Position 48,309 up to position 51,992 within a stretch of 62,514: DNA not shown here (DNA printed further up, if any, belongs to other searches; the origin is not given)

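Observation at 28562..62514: Glycosylation island dominated by GT-C enzymes and three lipid-sugar donor synthases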

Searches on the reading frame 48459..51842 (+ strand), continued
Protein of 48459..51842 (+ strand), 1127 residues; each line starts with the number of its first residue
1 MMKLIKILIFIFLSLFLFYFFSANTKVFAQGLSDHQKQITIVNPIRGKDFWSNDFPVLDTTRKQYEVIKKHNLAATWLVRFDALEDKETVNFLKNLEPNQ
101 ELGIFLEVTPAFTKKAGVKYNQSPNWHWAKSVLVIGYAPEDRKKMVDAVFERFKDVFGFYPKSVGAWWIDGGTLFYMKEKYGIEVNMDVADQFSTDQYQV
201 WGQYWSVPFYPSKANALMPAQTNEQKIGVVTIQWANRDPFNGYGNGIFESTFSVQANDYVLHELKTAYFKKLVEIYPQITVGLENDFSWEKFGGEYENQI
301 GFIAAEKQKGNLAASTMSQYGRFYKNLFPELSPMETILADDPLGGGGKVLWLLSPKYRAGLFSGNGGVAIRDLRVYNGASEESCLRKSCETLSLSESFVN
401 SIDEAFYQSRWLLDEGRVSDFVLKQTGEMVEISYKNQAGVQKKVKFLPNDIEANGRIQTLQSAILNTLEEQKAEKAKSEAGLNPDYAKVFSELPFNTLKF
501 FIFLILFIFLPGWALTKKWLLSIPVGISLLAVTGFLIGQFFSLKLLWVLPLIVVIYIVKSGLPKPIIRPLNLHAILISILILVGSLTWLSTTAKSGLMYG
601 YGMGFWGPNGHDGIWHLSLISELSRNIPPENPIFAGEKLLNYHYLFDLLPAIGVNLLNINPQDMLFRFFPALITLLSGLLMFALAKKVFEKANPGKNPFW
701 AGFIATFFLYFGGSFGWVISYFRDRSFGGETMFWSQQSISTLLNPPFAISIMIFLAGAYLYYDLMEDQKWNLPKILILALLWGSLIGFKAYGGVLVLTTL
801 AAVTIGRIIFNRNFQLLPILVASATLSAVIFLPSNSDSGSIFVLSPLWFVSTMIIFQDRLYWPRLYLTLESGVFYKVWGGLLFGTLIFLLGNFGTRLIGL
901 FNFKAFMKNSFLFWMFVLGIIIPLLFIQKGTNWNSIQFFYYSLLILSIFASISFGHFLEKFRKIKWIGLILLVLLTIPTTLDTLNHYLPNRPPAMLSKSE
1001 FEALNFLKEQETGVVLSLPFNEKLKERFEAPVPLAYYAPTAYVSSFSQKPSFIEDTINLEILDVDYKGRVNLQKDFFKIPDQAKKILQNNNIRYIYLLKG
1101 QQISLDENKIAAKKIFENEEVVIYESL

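Call 93: find_encoding_contigs(protein=P0114, flank=6000, max_places=1)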
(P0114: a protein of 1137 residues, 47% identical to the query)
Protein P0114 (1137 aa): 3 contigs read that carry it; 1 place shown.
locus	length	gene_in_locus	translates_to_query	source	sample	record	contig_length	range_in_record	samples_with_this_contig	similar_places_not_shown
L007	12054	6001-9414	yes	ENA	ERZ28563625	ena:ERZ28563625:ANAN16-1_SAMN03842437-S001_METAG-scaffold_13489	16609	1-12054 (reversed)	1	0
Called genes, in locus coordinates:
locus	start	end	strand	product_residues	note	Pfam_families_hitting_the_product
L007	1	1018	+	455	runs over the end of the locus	PF02366:PMT, PF13231:PMT_2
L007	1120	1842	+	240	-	PF20803:PaaX_M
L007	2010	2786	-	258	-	PF00696:AA_kinase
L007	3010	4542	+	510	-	PF13231:PMT_2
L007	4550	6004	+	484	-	PF01943:Polysacc_synt, PF13440:Polysacc_synt_3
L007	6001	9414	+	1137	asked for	PF12979:DUF3863 (weak)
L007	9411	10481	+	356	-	PF13229:Beta_helix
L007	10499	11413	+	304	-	PF00535:Glycos_transf_2, PF10111:Glyco_tranf_2_2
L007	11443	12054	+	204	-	?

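Call 94: find_encoding_contigs(protein=P0106, flank=6000, max_places=1)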
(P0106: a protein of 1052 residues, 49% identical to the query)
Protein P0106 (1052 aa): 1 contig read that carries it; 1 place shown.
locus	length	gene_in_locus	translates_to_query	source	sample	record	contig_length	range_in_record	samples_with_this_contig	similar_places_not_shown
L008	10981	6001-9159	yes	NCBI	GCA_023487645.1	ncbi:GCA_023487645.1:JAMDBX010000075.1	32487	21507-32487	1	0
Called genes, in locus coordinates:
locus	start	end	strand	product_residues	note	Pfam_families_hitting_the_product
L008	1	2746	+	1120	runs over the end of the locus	PF10131:PTPS_related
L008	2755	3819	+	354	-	PF10131:PTPS_related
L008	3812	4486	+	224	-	-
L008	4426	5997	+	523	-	PF01943:Polysacc_synt, PF13440:Polysacc_synt_3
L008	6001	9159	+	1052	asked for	-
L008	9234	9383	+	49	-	-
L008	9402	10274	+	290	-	-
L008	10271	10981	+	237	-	PF02366:PMT, PF13231:PMT_2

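Call 95: find_encoding_contigs(protein=P0037, flank=6000, max_places=1)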
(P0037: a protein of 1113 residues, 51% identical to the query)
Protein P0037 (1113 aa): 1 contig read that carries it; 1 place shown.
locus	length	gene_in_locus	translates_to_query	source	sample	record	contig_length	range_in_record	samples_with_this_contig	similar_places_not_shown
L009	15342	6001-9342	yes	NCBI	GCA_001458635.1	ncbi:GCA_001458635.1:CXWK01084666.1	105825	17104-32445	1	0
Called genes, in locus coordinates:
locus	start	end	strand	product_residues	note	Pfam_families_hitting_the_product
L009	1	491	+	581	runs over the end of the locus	PF10131:PTPS_related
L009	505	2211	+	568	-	PF10131:PTPS_related (weak)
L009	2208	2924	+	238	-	PF00535:Glycos_transf_2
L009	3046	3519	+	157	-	PF10131:PTPS_related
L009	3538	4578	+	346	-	-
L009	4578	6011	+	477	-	PF01943:Polysacc_synt, PF13440:Polysacc_synt_3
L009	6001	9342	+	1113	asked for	-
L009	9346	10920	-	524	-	-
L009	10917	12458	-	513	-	PF13231:PMT_2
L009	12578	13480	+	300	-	PF00535:Glycos_transf_2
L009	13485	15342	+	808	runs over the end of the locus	PF09586:YfhO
